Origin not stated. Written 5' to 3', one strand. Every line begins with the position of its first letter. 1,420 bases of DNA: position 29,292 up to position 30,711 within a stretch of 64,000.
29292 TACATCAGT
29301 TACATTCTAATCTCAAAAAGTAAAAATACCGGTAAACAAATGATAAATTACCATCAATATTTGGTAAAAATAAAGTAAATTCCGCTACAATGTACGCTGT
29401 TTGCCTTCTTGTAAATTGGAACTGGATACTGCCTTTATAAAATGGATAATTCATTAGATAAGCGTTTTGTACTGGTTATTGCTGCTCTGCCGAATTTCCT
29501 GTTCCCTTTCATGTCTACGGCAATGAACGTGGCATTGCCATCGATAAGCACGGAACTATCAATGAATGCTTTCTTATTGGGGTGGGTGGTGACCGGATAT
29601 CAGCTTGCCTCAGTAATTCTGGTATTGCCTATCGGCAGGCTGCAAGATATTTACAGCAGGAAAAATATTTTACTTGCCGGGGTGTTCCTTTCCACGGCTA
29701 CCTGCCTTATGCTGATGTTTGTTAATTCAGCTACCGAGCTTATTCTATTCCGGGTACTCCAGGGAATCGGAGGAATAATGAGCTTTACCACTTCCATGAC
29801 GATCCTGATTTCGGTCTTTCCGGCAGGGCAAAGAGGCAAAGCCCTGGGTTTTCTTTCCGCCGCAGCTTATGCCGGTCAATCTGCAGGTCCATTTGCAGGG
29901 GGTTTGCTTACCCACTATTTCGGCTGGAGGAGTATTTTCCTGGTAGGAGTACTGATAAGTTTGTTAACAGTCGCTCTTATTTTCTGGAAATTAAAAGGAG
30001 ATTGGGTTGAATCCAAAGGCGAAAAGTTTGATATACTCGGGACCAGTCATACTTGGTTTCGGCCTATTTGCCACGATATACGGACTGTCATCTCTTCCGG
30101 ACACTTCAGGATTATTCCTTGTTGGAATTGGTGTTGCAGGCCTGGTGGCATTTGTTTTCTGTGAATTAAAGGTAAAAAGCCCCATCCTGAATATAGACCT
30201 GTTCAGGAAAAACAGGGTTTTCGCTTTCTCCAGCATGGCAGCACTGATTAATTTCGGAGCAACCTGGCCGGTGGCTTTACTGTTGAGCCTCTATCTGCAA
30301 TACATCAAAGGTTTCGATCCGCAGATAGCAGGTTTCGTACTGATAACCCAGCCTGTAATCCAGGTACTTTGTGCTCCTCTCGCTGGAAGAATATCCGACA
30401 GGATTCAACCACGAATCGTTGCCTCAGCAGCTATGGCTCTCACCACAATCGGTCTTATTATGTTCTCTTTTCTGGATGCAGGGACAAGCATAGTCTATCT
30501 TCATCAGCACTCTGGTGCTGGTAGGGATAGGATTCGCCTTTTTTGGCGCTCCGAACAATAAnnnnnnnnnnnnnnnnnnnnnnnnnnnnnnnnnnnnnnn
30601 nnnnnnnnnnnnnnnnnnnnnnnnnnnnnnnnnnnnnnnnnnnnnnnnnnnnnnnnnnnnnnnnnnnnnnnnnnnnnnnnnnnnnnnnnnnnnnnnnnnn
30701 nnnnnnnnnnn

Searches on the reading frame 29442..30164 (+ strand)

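Call 52: search_protein_families(library=pfam, proteins=[window:29442-30164:+], max_evalue=0.0001)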
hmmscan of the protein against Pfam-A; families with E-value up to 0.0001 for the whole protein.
window:29442-30164:+ (240 aa): 3 families
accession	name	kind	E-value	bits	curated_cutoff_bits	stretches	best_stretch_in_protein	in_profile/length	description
PF07690.21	MFS_1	-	1.8e-38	132.8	33.4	1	18-186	5-174/347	Major Facilitator Superfamily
PF00083.30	Sugar_tr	-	6.7e-07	29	22.3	1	31-182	33-191/452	Sugar (and other) transporter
PF05977.19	MFS_3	-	1.8e-06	27.2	27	1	29-186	30-191/524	Transmembrane secretion effector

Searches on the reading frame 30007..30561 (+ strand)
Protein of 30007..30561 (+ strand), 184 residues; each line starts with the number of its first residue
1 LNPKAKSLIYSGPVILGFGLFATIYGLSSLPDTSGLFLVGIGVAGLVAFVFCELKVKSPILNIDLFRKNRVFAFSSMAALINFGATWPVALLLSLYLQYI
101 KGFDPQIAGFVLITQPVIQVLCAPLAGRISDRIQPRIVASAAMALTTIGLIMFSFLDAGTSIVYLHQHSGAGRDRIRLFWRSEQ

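Call 52: search_protein_families(library=pfam, proteins=[window:30007-30561:+], max_evalue=0.0001)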
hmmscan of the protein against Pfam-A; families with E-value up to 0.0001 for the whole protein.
window:30007-30561:+ (184 aa): 1 family
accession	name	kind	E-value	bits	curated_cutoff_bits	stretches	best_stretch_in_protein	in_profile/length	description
PF07690.21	MFS_1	-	4.8e-08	32.7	33.4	1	77-156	3-82/347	Major Facilitator Superfamily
